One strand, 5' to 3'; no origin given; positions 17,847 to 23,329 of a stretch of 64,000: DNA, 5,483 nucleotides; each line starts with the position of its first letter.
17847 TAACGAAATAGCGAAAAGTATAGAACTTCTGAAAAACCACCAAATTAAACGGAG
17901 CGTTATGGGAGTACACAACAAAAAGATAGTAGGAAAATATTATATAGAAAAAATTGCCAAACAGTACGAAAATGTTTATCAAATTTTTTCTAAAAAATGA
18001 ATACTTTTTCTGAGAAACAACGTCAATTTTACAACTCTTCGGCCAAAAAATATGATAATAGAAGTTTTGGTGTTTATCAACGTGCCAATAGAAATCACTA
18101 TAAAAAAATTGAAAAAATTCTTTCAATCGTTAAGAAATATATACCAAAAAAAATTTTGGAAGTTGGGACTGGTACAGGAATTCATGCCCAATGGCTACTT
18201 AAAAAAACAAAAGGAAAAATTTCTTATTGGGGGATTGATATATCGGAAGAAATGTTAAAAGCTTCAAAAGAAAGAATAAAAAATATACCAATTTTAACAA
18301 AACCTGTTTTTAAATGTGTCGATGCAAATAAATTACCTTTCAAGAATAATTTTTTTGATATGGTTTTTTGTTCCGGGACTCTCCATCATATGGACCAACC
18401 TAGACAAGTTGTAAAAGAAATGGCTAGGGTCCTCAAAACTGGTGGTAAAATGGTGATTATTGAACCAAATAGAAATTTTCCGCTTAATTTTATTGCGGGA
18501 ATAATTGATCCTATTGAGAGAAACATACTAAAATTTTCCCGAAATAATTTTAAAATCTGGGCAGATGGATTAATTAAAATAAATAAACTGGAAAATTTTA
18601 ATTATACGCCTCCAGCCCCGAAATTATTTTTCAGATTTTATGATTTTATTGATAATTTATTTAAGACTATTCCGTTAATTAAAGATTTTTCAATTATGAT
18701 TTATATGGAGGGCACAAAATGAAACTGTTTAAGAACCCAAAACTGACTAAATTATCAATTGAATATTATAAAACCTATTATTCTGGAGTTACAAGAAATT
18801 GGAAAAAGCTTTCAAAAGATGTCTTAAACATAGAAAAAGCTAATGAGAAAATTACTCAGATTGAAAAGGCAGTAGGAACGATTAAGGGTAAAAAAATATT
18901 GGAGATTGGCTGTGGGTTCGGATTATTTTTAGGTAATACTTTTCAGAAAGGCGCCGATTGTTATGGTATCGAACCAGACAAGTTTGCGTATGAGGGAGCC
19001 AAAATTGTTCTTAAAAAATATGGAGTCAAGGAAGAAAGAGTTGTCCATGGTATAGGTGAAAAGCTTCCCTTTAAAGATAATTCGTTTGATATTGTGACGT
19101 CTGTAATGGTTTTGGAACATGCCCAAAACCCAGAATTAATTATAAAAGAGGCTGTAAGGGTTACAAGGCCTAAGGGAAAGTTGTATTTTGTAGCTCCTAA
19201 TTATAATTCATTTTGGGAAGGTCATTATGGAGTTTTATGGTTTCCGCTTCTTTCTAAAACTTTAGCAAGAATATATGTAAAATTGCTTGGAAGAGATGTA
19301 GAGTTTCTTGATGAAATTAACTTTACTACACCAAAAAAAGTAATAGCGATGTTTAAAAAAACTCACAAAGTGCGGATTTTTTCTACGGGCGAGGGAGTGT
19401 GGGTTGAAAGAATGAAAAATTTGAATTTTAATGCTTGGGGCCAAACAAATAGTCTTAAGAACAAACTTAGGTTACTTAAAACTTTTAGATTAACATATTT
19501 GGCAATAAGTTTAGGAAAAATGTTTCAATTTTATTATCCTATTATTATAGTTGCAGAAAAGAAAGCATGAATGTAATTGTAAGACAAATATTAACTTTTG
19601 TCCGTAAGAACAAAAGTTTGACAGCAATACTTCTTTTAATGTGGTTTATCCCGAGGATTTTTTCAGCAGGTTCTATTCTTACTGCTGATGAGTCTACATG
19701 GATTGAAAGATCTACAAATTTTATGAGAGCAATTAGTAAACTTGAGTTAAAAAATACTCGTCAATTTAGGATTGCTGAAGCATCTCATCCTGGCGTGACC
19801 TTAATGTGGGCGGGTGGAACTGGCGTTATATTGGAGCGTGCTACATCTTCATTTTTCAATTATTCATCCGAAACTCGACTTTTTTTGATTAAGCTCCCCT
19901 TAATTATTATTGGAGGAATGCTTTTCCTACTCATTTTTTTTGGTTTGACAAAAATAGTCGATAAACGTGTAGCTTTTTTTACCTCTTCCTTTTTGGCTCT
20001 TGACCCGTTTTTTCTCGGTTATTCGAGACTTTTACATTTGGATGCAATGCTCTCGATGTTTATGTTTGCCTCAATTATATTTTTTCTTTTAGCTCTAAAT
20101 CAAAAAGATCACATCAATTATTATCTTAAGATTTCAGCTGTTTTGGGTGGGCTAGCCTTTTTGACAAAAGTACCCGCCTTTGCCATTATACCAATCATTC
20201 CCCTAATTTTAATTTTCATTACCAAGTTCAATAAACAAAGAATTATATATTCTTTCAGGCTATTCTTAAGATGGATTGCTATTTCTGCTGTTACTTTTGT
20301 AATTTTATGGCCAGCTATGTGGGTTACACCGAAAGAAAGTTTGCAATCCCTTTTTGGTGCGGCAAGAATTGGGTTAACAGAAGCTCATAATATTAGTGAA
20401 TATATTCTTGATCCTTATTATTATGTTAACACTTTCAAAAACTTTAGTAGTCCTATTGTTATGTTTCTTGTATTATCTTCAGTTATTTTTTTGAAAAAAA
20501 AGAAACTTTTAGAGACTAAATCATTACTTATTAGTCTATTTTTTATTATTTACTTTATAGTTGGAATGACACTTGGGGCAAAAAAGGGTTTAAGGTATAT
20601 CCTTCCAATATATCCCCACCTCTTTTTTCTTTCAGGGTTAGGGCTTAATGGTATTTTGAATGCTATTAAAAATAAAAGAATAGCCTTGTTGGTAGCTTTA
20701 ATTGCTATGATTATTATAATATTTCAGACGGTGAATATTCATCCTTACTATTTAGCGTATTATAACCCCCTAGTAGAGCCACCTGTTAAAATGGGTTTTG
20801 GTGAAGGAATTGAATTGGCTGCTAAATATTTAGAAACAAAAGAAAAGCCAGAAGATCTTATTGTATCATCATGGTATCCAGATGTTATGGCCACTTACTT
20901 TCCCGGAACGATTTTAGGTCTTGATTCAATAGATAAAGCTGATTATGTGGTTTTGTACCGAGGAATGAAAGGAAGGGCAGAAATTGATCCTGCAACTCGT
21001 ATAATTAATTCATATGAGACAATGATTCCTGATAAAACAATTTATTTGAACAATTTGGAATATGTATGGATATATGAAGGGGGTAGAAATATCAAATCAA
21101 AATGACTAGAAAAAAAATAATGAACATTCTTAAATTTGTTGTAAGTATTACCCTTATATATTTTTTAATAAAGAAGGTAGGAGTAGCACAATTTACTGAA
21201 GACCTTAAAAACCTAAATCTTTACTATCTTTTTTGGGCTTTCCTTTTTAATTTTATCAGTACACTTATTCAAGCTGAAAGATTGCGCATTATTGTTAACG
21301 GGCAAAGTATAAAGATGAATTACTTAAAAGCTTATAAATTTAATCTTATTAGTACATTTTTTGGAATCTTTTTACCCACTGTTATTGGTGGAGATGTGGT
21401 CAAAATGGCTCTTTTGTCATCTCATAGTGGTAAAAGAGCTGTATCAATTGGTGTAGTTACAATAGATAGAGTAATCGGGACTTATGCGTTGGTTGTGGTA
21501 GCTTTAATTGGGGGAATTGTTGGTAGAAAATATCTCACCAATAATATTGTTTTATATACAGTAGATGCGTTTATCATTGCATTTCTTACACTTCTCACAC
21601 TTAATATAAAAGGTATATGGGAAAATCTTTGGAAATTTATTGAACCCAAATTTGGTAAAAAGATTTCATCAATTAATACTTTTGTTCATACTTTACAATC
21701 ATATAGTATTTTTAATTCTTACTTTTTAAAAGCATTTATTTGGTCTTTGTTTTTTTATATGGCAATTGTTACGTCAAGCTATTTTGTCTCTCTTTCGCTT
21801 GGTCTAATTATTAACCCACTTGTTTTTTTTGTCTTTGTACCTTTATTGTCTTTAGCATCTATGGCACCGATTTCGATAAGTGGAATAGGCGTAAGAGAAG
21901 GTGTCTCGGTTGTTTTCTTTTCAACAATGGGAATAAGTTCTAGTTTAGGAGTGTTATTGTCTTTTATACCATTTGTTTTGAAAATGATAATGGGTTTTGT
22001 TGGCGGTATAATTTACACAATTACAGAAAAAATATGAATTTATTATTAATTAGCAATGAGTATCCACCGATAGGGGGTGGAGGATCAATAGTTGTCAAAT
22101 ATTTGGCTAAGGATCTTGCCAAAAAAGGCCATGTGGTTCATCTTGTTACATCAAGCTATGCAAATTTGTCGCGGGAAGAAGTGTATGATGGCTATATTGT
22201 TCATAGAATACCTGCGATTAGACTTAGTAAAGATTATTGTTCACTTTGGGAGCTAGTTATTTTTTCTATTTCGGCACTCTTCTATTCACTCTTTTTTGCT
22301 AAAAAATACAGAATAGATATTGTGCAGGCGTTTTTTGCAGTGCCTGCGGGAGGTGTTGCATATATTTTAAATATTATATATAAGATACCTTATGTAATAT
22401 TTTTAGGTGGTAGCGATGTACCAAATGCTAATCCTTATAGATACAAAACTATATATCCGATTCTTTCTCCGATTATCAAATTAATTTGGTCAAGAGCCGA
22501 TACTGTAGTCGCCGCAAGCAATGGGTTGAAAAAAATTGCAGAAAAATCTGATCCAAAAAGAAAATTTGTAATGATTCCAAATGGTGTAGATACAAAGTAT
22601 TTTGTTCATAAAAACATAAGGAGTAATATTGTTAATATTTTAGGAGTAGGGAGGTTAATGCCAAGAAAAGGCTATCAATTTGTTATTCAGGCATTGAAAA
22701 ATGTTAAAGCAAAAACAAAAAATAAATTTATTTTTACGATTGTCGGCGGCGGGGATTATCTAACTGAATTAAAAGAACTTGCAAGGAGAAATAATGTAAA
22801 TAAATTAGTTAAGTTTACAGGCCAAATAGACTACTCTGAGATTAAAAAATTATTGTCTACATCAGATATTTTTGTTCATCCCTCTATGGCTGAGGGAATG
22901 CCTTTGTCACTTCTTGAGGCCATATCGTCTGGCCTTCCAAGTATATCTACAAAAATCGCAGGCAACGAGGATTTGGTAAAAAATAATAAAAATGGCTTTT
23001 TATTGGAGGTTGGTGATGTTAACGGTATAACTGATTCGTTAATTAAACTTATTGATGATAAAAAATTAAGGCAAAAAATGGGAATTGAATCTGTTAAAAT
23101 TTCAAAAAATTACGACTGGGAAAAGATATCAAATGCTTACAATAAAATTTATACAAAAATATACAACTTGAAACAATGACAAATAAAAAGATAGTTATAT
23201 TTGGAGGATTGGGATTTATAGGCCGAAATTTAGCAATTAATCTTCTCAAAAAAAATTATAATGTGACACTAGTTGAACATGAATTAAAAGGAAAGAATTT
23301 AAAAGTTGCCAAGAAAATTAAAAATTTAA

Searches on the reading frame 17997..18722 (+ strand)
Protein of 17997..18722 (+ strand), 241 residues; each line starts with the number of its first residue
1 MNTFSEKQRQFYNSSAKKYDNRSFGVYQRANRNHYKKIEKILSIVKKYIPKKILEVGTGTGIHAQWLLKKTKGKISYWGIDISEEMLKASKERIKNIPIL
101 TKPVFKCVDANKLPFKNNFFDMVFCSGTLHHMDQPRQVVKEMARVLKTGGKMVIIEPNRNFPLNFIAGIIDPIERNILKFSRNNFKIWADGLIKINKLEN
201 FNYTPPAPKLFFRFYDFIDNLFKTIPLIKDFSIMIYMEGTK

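Call 53: search_protein_families(library=pfam, proteins=[window:17997-18722:+], max_evalue=0.0001)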
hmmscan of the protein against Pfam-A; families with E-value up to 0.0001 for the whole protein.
window:17997-18722:+ (241 aa): 14 families
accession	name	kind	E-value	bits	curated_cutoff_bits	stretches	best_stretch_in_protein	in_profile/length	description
PF08241.18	Methyltransf_11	-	4e-26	91.9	21.2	1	54-154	1-95/95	Methyltransferase domain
PF13649.12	Methyltransf_25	-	1.2e-23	84.1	27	1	53-150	1-97/97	Methyltransferase domain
PF13847.12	Methyltransf_31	-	2.8e-20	72.9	27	1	51-160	5-117/145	Methyltransferase domain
PF01209.24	Ubie_methyltran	-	5.3e-19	68.9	20.1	1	6-158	7-155/233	ubiE/COQ5 methyltransferase family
PF08242.18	Methyltransf_12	-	1.1e-17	65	30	1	54-151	1-97/98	Methyltransferase domain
PF13489.12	Methyltransf_23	-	6.8e-16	58.9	27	1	49-161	22-123/164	Methyltransferase domain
PF07021.18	MetW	-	1.8e-06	28.1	21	1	43-158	9-111/193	Methionine biosynthesis protein MetW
PF06080.18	DUF938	-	2.7e-06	27.7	27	1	38-157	11-140/202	Protein of unknown function (DUF938)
PF08003.17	Methyltransf_9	-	4e-06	26.5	23.8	1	34-154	100-217/315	Protein of unknown function (DUF1698)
PF01135.25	PCMT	-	4.6e-06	27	20.3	1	45-154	69-171/210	Protein-L-isoaspartate(D-aspartate) O-methyltransferase (PCMT)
PF10017.15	Methyltransf_33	-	8.8e-06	25.4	23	1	44-96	56-110/304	Histidine-specific methyltransferase, SAM-dependent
PF09243.16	Rsm22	-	1.1e-05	25.5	23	1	38-157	23-141/275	Mitochondrial small ribosomal subunit Rsm22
PF03141.22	Methyltransf_29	-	3.3e-05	23.1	23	1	34-155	101-218/506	Putative S-adenosyl-L-methionine-dependent methyltransferase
PF05175.20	MTS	-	9e-05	22.6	23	0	42-156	24-140/170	Methyltransferase small domain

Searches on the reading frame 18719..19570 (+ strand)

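Call 53: search_protein_families(library=pfam, proteins=[window:18719-19570:+], max_evalue=0.0001)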
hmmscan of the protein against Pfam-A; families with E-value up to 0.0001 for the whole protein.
window:18719-19570:+ (283 aa): 9 families
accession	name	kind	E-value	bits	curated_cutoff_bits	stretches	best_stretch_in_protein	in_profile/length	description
PF08241.18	Methyltransf_11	-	5.4e-21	75.5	21.2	1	61-157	1-95/95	Methyltransferase domain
PF13649.12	Methyltransf_25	-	2.4e-14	54.2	27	1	60-153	1-97/97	Methyltransferase domain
PF13489.12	Methyltransf_23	-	2.1e-13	50.8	27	1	54-167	20-126/164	Methyltransferase domain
PF13847.12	Methyltransf_31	-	4.2e-13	49.7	27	1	56-161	3-113/145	Methyltransferase domain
PF08242.18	Methyltransf_12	-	6.4e-10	40.1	30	1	61-155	1-98/98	Methyltransferase domain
PF01209.24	Ubie_methyltran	-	8.5e-09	35.5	20.1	1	21-158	13-152/233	ubiE/COQ5 methyltransferase family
PF07021.18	MetW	-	5.1e-08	33.2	21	1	56-167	13-116/193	Methionine biosynthesis protein MetW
PF08003.17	Methyltransf_9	-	3e-07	30.2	23.8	1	41-138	100-198/315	Protein of unknown function (DUF1698)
PF02353.26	CMAS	-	1.6e-05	24.8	27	1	37-151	42-158/273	Mycolic acid cyclopropane synthetase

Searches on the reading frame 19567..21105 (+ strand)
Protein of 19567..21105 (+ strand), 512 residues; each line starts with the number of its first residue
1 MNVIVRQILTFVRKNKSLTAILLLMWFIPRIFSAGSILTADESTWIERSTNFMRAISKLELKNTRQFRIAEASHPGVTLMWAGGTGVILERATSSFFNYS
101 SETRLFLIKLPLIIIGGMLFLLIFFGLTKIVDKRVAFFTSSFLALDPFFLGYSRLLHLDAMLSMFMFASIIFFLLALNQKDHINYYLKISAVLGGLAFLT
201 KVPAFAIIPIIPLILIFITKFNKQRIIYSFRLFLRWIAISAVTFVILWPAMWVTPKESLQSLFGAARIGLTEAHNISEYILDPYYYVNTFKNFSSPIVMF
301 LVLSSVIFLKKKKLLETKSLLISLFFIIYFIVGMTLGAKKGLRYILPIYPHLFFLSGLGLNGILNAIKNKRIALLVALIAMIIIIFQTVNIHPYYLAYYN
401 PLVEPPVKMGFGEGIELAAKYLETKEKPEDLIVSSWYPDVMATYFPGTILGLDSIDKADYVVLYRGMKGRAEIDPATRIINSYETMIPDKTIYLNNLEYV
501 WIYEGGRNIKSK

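Call 29: search_protein_families(library=pfam, proteins=[window:19567-21105:+], max_evalue=0.001)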
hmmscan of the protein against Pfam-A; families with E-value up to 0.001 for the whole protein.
window:19567-21105:+ (512 aa): 3 families
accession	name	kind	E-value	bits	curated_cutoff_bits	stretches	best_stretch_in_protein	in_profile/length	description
PF13231.12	PMT_2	-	6.2e-11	43.2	26.1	1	106-248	22-160/160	Dolichyl-phosphate-mannose-protein mannosyltransferase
PF02366.24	PMT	-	3.4e-05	24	22.7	1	117-252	95-232/245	Dolichyl-phosphate-mannose-protein mannosyltransferase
PF03901.23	Glyco_transf_22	-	0.00028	20.6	23.8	1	284-392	259-365/414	Alg9-like mannosyltransferase family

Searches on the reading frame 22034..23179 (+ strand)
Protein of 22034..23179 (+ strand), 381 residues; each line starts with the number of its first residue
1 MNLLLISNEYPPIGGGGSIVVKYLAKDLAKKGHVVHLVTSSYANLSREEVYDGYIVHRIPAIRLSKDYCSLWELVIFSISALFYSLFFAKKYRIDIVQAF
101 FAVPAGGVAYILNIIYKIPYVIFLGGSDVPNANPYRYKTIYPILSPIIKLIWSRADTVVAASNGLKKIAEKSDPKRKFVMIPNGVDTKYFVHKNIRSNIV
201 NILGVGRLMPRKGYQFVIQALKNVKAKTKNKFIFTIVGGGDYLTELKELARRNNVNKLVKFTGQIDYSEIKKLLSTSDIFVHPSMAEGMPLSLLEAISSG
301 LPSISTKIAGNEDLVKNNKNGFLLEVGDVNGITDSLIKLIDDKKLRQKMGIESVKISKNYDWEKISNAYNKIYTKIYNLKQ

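Call 29: search_protein_families(library=pfam, proteins=[window:22034-23179:+], max_evalue=0.001)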
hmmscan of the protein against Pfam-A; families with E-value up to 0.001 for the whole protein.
window:22034-23179:+ (381 aa): 7 families
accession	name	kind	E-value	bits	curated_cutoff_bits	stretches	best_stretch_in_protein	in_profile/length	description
PF00534.26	Glycos_transf_1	-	1.8e-40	138.7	26.4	1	199-350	15-166/172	Glycosyl transferases group 1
PF13692.12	Glyco_trans_1_4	-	3.1e-33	115.5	27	1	202-342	4-142/142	Glycosyl transferases group 1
PF13439.12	Glyco_transf_4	-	1.5e-19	71.1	28.5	1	15-188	2-169/170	Glycosyltransferase Family 4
PF13579.12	Glyco_trans_4_4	-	2.1e-12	48.1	29.7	1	15-184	1-158/158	Glycosyl transferase 4-like domain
PF20706.3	GT4-conflict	-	8.6e-11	41.9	26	1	153-317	145-322/385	Family 4 Glycosyltransferase in conflict systems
PF13477.12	Glyco_trans_4_2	-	2.8e-08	34.4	23.4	1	17-161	9-138/139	Glycosyl transferase 4-like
PF08323.17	Glyco_transf_5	-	0.00065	19.9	22.7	1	3-75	2-77/239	Starch synthase catalytic domain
